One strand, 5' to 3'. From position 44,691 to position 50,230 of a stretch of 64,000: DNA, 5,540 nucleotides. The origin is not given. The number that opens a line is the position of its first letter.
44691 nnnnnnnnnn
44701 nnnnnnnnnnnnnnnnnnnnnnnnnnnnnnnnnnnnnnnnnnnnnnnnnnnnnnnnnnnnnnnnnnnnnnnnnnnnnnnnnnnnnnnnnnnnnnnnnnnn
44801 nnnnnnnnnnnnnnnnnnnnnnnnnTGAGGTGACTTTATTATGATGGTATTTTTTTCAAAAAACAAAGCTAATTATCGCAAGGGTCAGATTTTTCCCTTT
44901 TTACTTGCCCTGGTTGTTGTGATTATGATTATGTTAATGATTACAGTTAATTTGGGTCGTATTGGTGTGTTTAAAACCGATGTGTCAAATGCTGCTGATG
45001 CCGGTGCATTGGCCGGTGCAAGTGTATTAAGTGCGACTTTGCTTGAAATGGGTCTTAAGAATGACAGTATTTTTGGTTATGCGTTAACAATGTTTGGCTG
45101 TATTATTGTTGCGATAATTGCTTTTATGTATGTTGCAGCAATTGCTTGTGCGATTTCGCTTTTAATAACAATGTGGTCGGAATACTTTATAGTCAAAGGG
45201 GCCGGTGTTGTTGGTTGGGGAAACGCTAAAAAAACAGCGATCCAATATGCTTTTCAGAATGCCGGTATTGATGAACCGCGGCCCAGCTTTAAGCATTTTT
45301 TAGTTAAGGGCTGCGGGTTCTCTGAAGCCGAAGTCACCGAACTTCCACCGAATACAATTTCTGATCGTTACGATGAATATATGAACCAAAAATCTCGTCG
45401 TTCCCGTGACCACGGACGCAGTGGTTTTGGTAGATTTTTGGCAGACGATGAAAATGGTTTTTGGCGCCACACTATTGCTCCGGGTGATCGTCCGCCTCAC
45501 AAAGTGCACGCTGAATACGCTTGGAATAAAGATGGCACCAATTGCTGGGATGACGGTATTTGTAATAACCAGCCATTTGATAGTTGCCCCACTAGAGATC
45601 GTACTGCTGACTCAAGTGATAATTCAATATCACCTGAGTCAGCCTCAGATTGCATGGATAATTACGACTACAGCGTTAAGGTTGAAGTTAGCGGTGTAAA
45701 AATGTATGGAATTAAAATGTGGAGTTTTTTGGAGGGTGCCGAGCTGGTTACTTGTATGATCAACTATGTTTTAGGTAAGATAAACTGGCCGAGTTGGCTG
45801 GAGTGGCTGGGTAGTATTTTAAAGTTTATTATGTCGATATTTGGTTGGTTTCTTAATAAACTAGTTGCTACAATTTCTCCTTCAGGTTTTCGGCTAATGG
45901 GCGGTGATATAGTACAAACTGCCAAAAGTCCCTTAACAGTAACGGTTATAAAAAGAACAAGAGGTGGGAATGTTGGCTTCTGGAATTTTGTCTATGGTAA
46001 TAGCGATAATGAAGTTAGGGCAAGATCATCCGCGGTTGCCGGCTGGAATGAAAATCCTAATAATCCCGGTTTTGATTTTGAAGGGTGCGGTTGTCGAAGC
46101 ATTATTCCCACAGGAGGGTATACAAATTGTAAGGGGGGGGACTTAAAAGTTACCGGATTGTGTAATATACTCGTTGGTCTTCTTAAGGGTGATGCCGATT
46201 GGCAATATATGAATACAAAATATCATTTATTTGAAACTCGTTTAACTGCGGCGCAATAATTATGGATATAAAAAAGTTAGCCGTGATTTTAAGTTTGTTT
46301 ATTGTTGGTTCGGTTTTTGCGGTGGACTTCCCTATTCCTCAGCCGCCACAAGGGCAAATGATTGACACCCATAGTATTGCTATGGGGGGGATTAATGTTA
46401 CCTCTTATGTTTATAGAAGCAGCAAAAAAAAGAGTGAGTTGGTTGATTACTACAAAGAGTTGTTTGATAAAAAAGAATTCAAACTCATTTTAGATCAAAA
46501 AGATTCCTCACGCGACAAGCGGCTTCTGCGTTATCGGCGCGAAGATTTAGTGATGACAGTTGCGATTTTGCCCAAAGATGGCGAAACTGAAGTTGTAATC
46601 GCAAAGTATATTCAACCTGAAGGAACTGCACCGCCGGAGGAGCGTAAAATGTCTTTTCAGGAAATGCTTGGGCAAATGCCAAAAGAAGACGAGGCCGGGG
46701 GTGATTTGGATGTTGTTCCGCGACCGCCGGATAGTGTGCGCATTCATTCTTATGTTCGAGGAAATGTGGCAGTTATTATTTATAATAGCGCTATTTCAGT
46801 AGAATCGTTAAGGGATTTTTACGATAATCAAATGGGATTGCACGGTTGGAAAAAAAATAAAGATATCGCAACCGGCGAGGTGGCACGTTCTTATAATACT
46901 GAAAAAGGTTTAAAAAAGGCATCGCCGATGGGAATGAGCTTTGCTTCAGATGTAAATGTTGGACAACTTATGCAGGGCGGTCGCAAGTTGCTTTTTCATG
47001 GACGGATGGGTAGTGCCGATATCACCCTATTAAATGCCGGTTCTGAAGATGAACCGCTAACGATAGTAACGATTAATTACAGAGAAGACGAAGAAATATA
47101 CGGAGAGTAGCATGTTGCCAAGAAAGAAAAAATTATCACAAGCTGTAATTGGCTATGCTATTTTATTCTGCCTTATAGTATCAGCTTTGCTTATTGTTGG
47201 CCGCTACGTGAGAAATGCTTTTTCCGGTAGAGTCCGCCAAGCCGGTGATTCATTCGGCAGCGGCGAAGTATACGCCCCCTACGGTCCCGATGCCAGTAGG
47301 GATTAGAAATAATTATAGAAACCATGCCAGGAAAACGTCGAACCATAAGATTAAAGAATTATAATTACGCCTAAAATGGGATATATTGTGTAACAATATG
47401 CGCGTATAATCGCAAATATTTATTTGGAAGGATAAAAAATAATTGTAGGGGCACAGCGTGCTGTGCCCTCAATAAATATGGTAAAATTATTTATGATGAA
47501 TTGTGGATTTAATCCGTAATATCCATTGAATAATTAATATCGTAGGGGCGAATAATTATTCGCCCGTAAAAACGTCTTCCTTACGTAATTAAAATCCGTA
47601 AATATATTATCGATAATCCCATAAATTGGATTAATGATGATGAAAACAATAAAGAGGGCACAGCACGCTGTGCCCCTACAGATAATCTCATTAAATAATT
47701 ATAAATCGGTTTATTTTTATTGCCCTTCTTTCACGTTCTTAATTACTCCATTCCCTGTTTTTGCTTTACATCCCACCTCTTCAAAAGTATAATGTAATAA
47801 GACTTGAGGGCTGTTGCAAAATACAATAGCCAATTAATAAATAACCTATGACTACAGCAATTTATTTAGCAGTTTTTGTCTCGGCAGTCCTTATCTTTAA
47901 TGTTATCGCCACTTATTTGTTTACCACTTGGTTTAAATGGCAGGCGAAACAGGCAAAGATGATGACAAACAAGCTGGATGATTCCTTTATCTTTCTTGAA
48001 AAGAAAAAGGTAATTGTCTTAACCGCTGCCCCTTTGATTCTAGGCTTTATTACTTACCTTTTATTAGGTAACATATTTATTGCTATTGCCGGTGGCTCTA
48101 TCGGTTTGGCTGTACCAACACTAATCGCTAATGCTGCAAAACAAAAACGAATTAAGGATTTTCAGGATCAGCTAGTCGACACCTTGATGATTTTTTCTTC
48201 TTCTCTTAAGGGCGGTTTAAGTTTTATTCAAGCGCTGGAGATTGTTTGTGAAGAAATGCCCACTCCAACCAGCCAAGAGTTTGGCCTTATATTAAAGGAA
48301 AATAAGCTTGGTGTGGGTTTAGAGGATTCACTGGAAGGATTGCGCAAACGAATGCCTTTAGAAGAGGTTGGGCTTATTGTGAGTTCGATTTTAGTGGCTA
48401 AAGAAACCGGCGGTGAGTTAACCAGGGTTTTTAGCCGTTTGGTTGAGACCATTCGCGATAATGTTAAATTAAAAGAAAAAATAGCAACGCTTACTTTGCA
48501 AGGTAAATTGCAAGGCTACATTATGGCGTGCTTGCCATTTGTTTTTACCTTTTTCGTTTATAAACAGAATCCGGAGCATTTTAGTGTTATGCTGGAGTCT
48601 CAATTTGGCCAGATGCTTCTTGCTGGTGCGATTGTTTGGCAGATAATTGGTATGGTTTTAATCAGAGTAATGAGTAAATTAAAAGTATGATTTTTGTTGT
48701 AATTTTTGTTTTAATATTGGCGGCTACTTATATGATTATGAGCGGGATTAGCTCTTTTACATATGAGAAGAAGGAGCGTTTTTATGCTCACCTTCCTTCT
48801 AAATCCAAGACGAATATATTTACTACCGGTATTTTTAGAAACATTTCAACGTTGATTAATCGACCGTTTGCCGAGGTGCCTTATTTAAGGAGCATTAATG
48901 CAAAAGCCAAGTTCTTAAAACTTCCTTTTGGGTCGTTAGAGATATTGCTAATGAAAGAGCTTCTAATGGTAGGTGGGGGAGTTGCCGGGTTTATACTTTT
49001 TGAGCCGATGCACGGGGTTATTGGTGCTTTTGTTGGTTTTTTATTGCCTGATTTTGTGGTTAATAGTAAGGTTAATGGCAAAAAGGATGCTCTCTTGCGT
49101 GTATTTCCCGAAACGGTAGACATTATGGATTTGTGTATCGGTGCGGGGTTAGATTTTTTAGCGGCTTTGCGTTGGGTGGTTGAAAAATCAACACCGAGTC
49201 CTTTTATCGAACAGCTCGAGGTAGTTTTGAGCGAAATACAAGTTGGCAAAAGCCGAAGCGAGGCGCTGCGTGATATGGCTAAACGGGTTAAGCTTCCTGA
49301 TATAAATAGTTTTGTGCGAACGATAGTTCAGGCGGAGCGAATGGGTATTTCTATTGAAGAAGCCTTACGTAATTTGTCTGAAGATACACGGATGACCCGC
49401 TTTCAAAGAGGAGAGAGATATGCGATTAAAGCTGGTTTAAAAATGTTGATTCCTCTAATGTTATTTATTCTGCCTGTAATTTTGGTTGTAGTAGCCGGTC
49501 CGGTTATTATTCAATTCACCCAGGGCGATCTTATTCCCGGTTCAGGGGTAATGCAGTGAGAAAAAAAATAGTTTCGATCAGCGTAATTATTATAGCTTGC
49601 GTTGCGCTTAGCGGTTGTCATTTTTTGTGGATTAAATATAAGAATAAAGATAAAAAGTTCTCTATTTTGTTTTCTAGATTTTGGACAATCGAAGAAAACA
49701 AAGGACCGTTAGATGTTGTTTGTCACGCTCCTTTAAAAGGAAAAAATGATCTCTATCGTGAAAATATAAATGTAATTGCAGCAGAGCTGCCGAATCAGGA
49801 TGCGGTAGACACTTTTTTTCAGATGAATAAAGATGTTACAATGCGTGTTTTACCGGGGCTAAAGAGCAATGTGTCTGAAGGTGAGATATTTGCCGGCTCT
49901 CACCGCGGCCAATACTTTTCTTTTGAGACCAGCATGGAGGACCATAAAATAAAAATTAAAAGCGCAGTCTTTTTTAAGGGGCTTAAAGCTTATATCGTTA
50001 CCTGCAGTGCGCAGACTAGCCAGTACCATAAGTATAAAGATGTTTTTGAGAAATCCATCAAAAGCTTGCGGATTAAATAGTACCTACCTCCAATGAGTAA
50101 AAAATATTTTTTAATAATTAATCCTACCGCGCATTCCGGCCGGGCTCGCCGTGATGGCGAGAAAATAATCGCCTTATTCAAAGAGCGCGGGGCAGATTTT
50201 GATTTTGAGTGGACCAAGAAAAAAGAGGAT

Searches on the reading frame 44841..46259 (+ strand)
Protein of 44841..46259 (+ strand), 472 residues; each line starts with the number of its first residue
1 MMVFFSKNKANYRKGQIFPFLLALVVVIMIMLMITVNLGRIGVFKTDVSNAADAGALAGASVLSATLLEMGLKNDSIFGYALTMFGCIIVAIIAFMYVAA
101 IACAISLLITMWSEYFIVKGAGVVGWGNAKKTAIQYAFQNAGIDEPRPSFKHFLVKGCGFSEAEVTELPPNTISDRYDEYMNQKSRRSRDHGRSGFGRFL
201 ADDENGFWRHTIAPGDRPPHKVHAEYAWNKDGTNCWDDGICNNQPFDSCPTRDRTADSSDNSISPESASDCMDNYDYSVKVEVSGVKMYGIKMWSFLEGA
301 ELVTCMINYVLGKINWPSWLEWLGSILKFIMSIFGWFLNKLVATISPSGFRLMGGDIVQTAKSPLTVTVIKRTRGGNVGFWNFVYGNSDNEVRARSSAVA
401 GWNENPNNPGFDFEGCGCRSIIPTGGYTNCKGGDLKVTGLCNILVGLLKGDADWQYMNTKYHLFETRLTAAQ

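Call 5: search_protein_families(library=pfam, proteins=[window:44841-46259:+], max_evalue=0.01)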
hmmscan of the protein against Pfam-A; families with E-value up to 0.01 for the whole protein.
window:44841-46259:+ (472 aa): 1 family
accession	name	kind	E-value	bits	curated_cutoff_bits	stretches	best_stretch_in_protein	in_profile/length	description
PF13400.11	Tad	-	1.8e-07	31.8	22.3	1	15-61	1-46/47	Putative Flp pilus-assembly TadE/G-like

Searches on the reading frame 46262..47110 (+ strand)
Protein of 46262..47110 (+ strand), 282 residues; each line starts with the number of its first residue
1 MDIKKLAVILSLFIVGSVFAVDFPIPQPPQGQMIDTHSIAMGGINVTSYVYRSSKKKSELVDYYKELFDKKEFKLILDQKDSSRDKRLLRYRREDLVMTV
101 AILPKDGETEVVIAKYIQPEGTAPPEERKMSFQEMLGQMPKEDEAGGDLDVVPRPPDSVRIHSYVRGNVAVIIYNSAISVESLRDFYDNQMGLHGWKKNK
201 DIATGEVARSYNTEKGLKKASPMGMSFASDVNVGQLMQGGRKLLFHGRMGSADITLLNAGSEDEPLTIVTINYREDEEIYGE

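Call 5: search_protein_families(library=pfam, proteins=[window:46262-47110:+], max_evalue=0.01)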
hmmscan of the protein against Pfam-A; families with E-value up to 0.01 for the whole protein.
window:46262-47110:+ (282 aa): 0 families

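Call 51: search_protein_families(library=pfam, proteins=[window:46262-47110:+], max_evalue=0.1)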
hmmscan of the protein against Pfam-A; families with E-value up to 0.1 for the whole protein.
window:46262-47110:+ (282 aa): 0 families

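Call 56: search_solved_structures(query=window:46262-47107:+, max_evalue=1)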
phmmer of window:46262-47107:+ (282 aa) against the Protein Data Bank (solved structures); distinct sequences matched with E-value up to 1: 0.

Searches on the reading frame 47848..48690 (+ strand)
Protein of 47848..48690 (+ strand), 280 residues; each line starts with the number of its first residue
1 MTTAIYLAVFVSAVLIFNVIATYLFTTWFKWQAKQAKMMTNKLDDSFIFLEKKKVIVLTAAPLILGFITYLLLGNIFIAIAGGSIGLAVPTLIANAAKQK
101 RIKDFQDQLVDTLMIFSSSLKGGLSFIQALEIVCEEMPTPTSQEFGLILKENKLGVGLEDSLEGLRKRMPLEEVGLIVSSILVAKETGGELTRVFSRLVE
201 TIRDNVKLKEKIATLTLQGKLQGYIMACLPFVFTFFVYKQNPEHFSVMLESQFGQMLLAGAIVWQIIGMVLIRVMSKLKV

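Call 6: search_protein_families(library=pfam, proteins=[window:47848-48690:+], max_evalue=0.01)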
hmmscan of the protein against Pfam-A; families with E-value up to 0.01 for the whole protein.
window:47848-48690:+ (280 aa): 1 family
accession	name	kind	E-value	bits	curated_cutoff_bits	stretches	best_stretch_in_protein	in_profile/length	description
PF00482.28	T2SSF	-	1.6e-18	67.3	25.2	1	115-237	4-123/125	Type II secretion system (T2SS), protein F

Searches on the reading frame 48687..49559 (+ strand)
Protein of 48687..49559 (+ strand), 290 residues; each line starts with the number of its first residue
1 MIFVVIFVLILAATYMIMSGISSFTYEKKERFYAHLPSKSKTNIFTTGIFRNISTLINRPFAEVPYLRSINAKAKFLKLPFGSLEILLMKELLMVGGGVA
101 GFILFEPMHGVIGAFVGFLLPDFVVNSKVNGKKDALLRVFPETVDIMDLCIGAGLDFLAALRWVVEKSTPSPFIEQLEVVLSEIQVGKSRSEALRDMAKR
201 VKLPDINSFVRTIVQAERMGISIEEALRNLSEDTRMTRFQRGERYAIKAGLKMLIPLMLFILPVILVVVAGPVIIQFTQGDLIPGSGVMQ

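Call 6: search_protein_families(library=pfam, proteins=[window:48687-49559:+], max_evalue=0.01)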
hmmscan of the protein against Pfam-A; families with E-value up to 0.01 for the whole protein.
window:48687-49559:+ (290 aa): 1 family
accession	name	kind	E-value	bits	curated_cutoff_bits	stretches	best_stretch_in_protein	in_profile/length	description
PF00482.28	T2SSF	-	7.8e-18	65.1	25.2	1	149-269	7-123/125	Type II secretion system (T2SS), protein F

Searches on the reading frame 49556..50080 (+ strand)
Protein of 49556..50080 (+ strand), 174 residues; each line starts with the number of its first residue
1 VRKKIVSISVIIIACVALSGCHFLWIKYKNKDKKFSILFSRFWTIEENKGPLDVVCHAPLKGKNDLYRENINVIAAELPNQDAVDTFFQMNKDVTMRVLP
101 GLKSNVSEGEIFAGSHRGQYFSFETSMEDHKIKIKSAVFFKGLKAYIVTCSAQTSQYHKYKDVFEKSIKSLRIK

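Call 6: search_protein_families(library=pfam, proteins=[window:49556-50080:+], max_evalue=0.01)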
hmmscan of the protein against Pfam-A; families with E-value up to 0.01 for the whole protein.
window:49556-50080:+ (174 aa): 1 family
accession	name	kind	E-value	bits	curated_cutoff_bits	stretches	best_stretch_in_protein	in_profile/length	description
PF01789.22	PsbP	-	2.8e-06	27.9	23.5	1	27-173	5-155/155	PsbP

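Call 57: search_solved_structures(query=window:49556-50077:+, max_evalue=1)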
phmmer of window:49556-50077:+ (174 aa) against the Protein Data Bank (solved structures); distinct sequences matched with E-value up to 1: 0.
